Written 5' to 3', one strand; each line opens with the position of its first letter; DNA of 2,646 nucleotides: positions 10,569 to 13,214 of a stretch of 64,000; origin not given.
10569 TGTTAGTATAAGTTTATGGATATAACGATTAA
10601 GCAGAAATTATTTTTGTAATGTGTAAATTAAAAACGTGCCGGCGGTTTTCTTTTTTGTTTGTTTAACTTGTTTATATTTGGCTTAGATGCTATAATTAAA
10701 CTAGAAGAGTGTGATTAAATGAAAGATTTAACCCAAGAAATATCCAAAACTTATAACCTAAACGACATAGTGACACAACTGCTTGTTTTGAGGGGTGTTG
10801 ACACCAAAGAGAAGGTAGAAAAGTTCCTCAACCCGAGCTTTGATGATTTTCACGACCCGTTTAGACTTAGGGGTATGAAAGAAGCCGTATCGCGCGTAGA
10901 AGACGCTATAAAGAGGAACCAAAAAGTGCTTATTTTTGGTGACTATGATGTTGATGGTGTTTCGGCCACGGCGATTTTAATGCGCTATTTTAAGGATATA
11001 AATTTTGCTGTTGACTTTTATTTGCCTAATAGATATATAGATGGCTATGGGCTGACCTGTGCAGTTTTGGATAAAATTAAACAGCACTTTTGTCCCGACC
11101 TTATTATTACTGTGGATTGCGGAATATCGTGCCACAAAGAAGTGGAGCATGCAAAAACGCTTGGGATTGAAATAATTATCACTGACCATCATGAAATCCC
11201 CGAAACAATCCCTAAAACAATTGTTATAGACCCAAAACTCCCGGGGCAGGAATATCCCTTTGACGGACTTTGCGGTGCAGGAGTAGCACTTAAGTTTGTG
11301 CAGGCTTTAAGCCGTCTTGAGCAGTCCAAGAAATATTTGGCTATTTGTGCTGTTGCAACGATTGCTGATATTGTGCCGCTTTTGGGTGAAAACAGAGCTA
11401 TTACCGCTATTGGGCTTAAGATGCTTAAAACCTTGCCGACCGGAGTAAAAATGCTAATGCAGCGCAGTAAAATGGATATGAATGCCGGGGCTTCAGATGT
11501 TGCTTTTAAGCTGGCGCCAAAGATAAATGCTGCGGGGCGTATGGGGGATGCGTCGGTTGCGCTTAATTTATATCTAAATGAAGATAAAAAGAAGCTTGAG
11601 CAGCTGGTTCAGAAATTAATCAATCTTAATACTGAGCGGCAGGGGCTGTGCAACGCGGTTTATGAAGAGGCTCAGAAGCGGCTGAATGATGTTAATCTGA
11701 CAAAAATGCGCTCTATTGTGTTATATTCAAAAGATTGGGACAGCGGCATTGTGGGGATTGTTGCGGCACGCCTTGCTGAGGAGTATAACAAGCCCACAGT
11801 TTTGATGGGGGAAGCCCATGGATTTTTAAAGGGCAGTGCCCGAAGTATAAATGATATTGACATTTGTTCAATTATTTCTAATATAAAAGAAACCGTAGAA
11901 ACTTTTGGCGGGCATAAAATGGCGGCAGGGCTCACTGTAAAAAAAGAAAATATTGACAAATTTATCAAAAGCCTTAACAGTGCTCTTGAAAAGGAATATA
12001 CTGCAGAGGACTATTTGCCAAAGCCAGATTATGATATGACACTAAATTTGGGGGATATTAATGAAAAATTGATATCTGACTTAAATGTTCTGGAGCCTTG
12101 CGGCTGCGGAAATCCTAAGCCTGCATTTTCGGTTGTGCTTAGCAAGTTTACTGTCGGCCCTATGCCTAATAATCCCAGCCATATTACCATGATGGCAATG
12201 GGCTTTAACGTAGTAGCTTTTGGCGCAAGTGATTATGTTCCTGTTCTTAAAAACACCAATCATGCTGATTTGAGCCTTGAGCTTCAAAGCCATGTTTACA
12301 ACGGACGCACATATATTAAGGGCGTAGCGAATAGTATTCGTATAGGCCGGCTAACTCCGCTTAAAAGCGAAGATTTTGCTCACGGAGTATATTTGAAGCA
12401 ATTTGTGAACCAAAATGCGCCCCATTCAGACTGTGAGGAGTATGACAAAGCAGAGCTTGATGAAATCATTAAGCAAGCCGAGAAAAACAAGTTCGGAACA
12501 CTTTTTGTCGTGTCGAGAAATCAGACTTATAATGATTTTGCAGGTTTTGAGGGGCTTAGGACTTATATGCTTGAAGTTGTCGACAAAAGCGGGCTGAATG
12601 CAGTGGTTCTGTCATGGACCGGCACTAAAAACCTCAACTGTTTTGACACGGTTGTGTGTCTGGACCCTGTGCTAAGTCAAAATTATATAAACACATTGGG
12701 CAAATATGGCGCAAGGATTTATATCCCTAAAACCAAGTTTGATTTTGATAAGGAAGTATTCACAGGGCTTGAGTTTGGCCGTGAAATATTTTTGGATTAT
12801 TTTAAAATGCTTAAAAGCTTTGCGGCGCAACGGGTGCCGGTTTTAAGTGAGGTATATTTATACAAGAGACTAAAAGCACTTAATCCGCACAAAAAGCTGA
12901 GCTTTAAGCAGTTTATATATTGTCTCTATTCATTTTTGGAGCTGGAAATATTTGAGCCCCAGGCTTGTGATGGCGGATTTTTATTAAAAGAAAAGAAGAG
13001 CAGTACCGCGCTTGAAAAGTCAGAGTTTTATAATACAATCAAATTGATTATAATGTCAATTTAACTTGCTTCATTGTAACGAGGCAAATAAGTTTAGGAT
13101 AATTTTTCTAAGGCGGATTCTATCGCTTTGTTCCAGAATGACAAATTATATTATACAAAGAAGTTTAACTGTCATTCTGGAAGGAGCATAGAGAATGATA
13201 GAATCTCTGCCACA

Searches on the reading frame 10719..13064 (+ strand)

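Call 60: search_protein_families(library=ncbifam, proteins=[window:10719-13064:+], max_evalue=1e-10)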
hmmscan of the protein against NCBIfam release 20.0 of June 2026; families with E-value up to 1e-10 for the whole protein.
window:10719-13064:+ (781 aa): 4 families
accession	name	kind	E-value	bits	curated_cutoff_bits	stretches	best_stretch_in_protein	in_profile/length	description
TIGR00644.1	recJ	equivalog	1.3e-148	495.7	396.9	1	15-534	2-540/546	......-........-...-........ exonuclease RecJ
NF008290.0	PRK11070.1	equivalog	4.5e-75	253.3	900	1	10-428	18-458/577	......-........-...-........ exonuclease RecJ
NF053576.1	RecJ_archaeal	equivalog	2.3e-26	92.7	360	2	266-425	287-451/452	RecJ family nuclease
NF040701.1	RecJ_Meth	equivalog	1.2e-20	73.7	550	0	66-228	6-162/449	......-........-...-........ exonuclease RecJ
